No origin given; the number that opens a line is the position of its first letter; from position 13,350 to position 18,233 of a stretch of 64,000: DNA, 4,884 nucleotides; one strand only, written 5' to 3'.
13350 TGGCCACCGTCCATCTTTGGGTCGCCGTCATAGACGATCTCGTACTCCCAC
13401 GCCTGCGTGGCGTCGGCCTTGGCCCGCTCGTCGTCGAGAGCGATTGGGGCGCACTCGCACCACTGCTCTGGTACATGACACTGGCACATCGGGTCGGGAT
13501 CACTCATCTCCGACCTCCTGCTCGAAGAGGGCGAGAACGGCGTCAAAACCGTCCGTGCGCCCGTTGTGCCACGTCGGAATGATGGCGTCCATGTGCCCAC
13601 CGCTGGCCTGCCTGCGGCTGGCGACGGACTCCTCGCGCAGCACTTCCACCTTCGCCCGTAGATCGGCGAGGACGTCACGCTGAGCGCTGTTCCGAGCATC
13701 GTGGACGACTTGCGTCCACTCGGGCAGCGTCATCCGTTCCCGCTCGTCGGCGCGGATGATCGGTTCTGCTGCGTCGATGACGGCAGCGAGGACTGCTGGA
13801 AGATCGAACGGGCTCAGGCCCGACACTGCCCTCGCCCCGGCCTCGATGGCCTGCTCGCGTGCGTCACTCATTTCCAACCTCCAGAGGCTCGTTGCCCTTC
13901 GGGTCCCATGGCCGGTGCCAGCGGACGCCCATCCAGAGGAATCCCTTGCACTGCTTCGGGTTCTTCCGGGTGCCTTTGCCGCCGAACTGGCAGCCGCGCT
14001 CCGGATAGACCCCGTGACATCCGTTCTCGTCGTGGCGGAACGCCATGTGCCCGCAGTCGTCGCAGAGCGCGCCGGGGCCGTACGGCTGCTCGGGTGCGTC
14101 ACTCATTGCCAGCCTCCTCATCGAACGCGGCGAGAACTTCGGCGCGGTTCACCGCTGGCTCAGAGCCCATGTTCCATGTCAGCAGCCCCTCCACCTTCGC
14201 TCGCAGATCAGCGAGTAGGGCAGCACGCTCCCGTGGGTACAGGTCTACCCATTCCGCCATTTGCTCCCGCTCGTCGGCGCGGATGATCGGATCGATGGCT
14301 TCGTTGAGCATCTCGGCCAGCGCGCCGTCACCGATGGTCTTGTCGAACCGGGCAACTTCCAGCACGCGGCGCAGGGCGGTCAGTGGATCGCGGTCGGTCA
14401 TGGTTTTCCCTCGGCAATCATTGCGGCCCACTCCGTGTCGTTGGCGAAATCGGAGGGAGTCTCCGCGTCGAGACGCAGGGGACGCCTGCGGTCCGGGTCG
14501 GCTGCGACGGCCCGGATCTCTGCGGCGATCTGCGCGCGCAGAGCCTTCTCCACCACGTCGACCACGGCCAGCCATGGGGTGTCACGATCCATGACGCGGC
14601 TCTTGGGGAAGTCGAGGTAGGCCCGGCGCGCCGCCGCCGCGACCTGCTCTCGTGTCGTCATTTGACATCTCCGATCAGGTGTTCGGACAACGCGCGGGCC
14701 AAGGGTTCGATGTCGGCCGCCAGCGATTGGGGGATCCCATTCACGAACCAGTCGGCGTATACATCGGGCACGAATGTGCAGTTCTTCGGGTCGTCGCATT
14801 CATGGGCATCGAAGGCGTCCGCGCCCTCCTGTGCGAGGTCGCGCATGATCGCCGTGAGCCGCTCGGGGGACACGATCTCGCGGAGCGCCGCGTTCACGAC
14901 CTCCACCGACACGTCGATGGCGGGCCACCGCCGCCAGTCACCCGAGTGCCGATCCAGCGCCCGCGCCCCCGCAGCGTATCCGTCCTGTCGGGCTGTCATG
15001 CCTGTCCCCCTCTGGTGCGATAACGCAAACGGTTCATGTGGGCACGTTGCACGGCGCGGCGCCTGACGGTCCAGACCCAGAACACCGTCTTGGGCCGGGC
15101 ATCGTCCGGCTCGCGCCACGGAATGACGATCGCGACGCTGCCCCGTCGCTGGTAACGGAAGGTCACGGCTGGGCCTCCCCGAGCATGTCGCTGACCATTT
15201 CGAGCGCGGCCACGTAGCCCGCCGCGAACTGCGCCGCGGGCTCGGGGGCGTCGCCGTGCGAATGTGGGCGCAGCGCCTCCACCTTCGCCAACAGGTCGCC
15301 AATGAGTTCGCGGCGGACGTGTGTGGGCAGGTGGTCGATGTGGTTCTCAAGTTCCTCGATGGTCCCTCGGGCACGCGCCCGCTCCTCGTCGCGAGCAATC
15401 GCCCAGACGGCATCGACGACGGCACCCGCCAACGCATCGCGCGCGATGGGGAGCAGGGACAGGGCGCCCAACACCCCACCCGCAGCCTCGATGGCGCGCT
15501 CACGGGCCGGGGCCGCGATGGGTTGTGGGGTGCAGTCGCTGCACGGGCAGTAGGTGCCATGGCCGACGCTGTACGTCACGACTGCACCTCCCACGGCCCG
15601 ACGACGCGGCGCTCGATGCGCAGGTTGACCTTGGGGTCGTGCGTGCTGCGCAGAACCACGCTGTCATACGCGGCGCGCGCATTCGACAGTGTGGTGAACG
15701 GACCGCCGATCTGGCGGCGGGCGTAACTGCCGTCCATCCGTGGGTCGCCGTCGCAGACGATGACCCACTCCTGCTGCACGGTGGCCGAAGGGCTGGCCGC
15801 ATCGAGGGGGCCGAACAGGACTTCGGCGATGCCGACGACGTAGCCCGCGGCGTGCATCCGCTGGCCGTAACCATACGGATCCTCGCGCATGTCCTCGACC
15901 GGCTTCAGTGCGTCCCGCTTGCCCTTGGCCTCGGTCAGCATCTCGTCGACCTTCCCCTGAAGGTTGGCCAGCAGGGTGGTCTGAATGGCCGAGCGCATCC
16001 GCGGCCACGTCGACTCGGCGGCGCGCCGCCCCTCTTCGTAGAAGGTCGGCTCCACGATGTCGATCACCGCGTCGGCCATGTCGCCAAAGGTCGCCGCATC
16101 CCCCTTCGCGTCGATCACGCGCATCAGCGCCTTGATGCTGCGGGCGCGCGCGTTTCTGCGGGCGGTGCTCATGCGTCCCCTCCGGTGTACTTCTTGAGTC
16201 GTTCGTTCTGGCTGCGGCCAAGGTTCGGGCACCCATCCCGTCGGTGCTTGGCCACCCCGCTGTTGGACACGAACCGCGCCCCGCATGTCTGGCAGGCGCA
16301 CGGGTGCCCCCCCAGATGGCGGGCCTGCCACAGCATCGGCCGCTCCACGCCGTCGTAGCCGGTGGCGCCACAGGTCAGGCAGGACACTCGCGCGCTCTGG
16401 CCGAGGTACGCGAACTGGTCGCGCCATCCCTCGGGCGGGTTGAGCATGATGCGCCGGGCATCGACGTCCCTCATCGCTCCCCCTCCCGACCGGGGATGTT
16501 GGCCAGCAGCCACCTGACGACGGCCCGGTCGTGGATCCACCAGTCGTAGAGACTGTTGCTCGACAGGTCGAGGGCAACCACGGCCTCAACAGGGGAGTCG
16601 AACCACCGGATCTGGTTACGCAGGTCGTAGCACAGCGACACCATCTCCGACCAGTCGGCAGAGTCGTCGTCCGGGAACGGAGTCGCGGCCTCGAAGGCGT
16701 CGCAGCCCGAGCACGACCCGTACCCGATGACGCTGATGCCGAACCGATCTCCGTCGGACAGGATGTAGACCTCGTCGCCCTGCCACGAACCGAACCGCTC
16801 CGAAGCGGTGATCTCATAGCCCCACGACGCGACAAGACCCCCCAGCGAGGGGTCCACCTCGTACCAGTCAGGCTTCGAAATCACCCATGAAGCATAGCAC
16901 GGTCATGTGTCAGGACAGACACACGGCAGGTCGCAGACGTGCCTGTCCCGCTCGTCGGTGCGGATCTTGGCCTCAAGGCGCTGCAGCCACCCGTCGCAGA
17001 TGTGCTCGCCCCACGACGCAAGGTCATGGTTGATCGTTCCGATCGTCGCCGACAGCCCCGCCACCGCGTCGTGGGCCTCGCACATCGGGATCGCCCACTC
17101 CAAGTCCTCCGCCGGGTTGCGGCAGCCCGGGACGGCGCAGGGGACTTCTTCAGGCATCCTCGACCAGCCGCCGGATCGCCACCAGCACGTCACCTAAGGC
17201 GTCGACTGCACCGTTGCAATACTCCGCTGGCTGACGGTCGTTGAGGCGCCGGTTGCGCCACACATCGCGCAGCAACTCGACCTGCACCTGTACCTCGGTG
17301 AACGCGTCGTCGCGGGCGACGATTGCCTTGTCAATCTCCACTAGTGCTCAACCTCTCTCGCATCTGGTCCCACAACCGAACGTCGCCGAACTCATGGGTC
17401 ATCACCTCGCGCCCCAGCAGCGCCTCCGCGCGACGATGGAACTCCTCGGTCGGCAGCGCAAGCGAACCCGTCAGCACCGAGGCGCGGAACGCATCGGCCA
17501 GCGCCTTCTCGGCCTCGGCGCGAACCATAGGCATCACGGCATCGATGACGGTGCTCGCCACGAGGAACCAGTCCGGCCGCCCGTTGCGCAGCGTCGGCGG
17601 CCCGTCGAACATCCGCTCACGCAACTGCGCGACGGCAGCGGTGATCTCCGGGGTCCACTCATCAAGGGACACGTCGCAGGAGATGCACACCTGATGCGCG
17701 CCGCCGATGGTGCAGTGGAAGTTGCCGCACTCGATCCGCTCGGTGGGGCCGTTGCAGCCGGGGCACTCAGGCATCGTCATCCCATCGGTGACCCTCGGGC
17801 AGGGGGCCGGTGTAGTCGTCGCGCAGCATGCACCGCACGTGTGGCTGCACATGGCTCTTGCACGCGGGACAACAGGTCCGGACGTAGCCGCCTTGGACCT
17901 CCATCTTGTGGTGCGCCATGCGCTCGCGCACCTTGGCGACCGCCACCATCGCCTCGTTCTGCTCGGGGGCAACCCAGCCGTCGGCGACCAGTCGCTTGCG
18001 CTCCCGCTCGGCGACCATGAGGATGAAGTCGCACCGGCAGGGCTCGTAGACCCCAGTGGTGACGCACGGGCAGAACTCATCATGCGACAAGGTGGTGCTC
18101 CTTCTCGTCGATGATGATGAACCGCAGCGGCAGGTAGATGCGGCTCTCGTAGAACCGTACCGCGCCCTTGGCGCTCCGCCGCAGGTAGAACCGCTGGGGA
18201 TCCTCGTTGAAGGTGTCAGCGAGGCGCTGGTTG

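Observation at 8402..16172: Tandem array of at least 15 diversified paralogous small genes in two subfamilies with hybrid members, translationally coupled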

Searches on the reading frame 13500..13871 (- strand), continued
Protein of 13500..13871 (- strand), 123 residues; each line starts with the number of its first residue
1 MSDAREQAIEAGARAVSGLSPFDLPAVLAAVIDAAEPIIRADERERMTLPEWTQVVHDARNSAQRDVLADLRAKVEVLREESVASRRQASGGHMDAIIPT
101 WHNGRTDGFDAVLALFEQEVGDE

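Call 74: find_related_loci(query=A3, collection=metagenome_contigs, flank=10000)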
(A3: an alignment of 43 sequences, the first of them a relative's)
Query A3 (101 aa) in metagenome_contigs; peptide patterns used: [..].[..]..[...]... (x = any residue, [..] = any of these).
285 stretches matched a pattern; 12 encode a relative of the query (tblastn E <= 1e-3); 12 distinct loci.
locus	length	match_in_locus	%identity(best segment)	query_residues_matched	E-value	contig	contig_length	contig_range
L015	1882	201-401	49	32-97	2e-10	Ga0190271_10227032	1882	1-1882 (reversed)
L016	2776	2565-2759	50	40-97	1e-9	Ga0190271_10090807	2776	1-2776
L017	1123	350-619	39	4-97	2e-9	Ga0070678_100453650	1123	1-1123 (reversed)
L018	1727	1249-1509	35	4-97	5e-9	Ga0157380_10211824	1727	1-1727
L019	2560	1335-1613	38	4-97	3e-8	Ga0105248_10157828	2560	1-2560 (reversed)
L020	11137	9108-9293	41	8-78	7e-8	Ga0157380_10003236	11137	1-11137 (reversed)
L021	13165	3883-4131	37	32-97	3e-7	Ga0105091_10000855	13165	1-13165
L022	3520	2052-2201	44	4-57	2e-6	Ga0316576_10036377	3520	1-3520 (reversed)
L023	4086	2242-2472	38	41-96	2e-6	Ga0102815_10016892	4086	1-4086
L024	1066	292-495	35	4-77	3e-6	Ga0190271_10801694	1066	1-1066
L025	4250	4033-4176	42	4-56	6e-6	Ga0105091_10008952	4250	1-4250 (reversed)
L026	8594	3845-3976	40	4-54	1e-5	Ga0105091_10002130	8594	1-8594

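Call 79: search_protein_families(library=padloc, max_evalue=0.01, proteins=[window:13500-13871:-])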
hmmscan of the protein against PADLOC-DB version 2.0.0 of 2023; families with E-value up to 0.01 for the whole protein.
window:13500-13871:- (123 aa): 0 families

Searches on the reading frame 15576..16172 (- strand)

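Call 7: search_protein_families(library=pfam, max_evalue=0.1, proteins=[window:15576-16172:-])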
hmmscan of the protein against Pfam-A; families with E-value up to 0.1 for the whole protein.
window:15576-16172:- (198 aa): 1 family
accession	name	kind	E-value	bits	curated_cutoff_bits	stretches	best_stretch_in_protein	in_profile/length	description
PF24238.1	CDGP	-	0.077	14.1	24.3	0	135-155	11-31/68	CDGP domain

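Call 8: search_protein_families(library=phrogs, max_evalue=0.01, proteins=[window:15576-16172:-])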
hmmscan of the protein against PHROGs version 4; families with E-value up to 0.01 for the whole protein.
window:15576-16172:- (198 aa): 0 families

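Call 55: search_protein_families(library=ncbifam, max_evalue=0.01, proteins=[window:15576-16172:-])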
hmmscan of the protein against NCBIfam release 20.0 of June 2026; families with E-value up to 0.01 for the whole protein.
window:15576-16172:- (198 aa): 0 families

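Call 79: search_protein_families(library=padloc, max_evalue=0.01, proteins=[window:15576-16172:-])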
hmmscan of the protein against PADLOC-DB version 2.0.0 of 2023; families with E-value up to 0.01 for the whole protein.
window:15576-16172:- (198 aa): 0 families

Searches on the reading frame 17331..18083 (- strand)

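Call 61: search_protein_families(library=pfam, max_evalue=0.01, proteins=[window:17331-18083:-])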
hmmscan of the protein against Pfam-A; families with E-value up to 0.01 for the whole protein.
window:17331-18083:- (250 aa): 1 family
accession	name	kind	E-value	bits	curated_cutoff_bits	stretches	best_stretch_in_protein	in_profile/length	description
PF24875.1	DUF7736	-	1.1e-07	32.4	25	1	202-245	8-49/59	Domain of unknown function (DUF7736)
